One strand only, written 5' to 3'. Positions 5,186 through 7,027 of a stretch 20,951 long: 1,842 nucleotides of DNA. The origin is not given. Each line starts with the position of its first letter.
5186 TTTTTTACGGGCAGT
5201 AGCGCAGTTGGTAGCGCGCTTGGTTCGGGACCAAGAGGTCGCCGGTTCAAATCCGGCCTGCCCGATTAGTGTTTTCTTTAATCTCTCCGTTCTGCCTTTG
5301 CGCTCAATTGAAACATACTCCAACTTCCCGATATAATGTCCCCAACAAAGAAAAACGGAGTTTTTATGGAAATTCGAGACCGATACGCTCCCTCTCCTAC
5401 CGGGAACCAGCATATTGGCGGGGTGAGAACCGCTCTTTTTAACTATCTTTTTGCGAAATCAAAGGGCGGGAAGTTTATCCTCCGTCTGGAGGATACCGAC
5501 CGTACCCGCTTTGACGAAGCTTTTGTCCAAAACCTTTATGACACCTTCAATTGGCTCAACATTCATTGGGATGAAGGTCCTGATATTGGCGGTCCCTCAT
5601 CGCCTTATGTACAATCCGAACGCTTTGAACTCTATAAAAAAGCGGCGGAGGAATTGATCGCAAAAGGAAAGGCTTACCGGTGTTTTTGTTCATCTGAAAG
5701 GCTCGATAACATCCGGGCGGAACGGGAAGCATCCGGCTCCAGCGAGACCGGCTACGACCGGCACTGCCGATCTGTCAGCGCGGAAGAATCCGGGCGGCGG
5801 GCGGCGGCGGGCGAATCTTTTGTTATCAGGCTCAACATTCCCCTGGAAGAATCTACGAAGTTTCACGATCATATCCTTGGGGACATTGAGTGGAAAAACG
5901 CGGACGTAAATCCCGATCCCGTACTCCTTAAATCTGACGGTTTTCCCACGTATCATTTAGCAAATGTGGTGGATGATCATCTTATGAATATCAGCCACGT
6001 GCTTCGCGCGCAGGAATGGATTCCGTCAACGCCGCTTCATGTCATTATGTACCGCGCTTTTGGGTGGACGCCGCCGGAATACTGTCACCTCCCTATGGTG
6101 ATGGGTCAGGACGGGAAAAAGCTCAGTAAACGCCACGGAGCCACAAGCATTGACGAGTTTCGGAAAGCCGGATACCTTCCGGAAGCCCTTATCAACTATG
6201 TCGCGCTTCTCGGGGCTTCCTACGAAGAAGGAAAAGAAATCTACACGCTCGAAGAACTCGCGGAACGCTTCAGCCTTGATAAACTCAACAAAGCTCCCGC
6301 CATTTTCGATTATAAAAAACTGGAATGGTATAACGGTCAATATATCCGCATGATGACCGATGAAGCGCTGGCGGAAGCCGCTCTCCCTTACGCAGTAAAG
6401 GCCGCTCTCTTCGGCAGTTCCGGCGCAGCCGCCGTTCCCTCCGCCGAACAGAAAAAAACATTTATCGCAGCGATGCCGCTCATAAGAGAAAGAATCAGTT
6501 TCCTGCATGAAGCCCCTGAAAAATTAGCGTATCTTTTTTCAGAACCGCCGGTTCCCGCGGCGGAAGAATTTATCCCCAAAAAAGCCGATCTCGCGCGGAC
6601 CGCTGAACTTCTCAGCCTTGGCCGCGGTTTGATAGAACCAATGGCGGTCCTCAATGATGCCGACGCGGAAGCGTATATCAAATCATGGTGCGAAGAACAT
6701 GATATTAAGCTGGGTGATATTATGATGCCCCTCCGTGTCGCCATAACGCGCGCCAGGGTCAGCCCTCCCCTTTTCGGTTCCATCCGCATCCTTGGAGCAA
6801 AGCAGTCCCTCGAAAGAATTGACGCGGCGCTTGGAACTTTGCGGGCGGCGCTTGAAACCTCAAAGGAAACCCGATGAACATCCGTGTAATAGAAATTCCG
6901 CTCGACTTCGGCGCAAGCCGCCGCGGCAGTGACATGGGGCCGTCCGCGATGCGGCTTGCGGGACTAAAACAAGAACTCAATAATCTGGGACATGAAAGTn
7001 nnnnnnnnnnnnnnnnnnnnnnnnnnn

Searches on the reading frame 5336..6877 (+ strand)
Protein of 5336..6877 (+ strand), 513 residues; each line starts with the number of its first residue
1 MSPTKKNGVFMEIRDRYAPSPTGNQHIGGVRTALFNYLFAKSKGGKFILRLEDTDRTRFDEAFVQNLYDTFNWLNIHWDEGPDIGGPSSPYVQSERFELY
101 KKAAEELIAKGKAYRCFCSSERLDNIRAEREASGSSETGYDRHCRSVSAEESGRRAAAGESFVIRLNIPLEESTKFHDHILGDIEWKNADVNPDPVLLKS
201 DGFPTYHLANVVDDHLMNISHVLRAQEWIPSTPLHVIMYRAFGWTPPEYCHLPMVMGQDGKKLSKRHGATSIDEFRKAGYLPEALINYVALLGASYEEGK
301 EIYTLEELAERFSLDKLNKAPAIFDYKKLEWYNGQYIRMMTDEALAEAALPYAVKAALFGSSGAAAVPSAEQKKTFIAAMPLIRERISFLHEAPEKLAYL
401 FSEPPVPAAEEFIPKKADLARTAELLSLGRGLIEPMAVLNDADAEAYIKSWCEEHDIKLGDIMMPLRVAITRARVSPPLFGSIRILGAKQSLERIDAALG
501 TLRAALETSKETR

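Call 5: search_protein_families(library=pfam, proteins=[window:5336-6877:+], max_evalue=0.01)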
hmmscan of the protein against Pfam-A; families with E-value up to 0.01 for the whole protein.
window:5336-6877:+ (513 aa): 2 families
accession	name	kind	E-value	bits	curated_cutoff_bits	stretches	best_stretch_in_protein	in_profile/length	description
PF00749.27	tRNA-synt_1c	-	5.7e-102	341.3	23.4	1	13-331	2-314/314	tRNA synthetases class I (E and Q), catalytic domain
PF19269.4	Anticodon_2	-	4.7e-26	92.3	23.6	1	345-499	2-141/141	Anticodon binding domain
